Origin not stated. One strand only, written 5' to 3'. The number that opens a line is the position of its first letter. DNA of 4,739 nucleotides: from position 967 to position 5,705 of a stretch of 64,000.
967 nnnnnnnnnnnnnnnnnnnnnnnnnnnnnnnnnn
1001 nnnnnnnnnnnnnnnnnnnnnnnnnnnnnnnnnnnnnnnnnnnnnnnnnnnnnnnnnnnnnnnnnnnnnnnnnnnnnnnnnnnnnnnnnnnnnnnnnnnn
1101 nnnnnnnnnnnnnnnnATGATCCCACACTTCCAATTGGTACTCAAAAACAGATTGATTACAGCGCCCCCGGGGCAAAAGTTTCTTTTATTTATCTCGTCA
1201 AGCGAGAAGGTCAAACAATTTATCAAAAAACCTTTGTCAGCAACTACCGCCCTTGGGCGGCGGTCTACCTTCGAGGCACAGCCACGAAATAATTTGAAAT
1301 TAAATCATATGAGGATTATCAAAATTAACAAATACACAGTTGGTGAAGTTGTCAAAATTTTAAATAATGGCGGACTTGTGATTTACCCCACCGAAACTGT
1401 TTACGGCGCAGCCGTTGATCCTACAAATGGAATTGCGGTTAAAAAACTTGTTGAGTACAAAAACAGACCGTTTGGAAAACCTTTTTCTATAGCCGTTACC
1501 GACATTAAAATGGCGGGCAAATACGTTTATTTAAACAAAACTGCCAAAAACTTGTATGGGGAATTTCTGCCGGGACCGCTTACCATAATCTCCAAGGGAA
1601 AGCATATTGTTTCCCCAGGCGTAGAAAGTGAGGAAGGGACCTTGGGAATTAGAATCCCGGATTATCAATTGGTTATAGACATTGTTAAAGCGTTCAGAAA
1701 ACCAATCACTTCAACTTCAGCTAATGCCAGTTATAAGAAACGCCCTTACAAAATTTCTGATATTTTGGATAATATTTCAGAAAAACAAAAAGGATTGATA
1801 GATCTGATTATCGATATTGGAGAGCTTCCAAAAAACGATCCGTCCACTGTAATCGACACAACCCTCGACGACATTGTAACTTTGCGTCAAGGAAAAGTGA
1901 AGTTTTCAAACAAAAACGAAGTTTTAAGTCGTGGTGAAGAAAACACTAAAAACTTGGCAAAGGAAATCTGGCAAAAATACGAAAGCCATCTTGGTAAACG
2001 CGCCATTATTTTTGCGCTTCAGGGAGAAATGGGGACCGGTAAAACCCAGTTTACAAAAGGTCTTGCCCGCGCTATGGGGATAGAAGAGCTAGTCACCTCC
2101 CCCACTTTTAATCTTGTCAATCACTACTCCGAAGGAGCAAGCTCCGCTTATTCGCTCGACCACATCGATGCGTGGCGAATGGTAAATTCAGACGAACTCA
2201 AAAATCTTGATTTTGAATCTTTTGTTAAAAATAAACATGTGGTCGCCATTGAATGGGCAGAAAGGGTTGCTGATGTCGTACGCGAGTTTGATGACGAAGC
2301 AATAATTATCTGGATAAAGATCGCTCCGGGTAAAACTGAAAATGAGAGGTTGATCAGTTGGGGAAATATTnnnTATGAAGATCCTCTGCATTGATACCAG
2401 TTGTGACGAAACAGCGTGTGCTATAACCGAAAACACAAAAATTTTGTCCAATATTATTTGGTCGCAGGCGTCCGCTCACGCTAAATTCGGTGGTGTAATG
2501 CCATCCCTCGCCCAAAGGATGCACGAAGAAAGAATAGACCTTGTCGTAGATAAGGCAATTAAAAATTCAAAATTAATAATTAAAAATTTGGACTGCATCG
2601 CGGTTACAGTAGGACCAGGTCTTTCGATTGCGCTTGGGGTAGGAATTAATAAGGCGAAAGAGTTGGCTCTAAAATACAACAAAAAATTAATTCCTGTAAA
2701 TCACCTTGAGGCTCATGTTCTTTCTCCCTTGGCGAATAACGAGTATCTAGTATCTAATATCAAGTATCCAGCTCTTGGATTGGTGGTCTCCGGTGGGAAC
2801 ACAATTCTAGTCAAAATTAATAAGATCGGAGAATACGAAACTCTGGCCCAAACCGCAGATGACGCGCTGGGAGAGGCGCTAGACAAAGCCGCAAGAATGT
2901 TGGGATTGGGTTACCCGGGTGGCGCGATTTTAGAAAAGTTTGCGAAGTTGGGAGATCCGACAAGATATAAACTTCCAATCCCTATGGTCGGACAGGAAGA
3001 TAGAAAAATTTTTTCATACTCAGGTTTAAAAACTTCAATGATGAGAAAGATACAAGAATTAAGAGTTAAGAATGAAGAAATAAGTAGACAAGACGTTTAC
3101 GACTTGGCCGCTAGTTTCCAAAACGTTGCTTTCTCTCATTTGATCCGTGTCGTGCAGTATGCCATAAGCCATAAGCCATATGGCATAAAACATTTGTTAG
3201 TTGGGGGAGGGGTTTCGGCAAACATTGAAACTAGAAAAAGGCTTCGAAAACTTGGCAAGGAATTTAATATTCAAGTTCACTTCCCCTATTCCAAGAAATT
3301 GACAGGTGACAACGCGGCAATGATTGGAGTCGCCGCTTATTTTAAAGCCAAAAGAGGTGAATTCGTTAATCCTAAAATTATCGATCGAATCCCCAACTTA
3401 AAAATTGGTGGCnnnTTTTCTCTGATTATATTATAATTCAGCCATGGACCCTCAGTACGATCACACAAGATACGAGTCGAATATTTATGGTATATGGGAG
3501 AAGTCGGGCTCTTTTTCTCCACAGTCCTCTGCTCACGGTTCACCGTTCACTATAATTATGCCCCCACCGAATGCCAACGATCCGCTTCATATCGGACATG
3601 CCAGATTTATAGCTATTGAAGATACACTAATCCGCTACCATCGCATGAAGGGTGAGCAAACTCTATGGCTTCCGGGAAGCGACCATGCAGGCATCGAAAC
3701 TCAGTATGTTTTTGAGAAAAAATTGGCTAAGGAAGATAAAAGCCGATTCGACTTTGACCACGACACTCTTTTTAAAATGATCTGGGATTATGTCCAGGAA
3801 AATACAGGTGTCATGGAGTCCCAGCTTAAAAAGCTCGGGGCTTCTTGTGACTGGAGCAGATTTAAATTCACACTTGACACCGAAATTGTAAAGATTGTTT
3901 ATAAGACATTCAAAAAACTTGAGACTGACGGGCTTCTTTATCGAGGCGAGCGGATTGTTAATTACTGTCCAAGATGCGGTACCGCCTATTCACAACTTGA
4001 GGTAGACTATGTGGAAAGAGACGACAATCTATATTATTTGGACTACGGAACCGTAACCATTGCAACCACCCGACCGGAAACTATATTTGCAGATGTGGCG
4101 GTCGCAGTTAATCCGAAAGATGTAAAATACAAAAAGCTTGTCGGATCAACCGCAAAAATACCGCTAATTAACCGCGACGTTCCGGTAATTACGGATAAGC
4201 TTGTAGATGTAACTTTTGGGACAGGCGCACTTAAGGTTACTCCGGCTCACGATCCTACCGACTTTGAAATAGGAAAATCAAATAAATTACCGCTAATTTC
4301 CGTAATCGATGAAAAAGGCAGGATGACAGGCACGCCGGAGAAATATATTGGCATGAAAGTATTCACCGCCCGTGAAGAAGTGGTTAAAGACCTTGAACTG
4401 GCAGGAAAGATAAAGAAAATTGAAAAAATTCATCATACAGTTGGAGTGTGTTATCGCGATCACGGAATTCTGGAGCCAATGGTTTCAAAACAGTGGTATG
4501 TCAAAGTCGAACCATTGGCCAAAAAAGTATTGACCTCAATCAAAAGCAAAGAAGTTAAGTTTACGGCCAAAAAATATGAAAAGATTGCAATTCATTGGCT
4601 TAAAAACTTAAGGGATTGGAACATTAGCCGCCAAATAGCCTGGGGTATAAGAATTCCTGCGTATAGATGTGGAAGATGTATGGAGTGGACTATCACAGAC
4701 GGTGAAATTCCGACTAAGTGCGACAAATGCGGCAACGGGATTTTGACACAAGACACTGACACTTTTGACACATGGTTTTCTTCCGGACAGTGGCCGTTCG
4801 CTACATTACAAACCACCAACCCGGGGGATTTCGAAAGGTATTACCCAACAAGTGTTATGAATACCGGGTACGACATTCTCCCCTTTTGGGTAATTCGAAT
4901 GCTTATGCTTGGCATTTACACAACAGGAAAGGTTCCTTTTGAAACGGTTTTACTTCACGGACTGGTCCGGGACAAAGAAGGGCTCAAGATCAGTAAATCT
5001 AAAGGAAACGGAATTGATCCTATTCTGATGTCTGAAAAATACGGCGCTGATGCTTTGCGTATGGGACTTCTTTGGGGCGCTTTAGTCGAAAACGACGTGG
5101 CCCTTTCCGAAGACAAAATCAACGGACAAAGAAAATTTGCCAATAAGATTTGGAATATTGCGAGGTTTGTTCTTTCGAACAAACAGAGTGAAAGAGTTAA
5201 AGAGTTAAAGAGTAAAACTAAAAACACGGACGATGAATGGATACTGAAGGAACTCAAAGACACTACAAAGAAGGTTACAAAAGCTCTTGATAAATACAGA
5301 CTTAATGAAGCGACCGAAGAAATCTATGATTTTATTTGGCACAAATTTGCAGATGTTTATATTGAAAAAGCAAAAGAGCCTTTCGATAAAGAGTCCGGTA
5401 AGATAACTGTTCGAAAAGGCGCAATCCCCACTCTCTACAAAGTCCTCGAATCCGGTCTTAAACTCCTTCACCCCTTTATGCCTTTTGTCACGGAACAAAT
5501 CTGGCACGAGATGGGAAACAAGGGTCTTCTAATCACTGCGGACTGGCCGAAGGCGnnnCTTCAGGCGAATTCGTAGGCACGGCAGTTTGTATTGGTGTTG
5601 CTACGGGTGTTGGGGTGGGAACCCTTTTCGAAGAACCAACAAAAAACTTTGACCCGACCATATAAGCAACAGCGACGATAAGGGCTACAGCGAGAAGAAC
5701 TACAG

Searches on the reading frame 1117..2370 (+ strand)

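Call 38: search_protein_families(library=pfam, proteins=[window:1117-2370:+], max_evalue=0.0001)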
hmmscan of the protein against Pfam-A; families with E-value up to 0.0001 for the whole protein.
window:1117-2370:+ (418 aa): 2 families
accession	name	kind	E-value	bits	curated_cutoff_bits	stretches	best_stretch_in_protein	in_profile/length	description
PF01300.24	Sua5_yciO_yrdC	-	3.4e-44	150.9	25.1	1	81-259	2-178/178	Telomere recombination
PF02367.23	TsaE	-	1.4e-29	103.1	26.6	1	274-396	4-114/128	Threonylcarbamoyl adenosine biosynthesis protein TsaE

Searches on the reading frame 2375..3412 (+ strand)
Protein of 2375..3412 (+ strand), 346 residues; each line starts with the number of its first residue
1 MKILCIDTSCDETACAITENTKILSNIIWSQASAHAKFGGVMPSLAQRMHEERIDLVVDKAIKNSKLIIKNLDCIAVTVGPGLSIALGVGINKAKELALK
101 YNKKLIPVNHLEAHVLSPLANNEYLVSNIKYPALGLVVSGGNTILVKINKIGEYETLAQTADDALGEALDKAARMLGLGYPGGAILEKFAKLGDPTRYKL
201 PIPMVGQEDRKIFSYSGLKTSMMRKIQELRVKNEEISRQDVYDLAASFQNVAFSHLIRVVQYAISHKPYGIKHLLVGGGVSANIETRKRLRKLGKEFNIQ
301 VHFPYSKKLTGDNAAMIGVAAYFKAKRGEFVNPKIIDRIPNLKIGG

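Call 38: search_protein_families(library=pfam, proteins=[window:2375-3412:+], max_evalue=0.0001)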
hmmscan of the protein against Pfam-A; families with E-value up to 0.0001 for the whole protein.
window:2375-3412:+ (346 aa): 2 families
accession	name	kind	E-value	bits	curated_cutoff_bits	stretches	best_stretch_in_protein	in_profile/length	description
PF00814.31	TsaD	-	7.1e-77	259.1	24.8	1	22-318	1-263/264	tRNA N6-adenosine threonylcarbamoyltransferase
PF02543.21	Carbam_trans_N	-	2.5e-05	24.3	24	1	172-302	209-332/346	Carbamoyltransferase N-terminus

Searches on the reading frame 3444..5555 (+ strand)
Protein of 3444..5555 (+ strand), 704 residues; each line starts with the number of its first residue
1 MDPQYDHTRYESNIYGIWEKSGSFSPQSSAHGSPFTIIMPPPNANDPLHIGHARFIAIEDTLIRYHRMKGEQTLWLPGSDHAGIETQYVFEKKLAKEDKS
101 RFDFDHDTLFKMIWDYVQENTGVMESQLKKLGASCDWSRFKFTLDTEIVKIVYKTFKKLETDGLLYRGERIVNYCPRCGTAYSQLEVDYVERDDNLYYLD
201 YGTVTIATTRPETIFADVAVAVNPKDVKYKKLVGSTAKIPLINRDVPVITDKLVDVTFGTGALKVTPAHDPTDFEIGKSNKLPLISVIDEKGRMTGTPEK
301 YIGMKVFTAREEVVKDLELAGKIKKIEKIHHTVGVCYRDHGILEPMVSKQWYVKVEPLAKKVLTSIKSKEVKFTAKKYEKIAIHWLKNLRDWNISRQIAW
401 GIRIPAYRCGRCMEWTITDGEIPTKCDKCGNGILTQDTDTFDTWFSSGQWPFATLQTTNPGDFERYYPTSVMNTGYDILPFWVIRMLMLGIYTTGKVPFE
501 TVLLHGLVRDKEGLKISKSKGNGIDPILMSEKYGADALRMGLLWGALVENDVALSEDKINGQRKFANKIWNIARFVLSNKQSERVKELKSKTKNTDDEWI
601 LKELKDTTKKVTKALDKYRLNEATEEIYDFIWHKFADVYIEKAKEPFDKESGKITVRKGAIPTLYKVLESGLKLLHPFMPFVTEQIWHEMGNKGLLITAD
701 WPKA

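Call 38: search_protein_families(library=pfam, proteins=[window:3444-5555:+], max_evalue=0.0001)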
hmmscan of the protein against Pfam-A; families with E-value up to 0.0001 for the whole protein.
window:3444-5555:+ (704 aa): 4 families
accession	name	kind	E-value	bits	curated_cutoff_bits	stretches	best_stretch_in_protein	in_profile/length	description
PF00133.28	tRNA-synt_1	-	2e-117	392.9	22.7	1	14-553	2-412/414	tRNA synthetases class I (I, L, M and V)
PF08264.19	Anticodon_1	-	1.9e-34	119.1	25.1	1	597-703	1-106/148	Anticodon-binding domain of tRNA ligase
PF09334.17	tRNA-synt_1g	-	6.5e-25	88.1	20.1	2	40-186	6-134/391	tRNA synthetases class I (M)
PF13603.12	tRNA-synt_1_2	-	3.7e-08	33.5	25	1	233-294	85-146/185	Leucyl-tRNA synthetase, editing domain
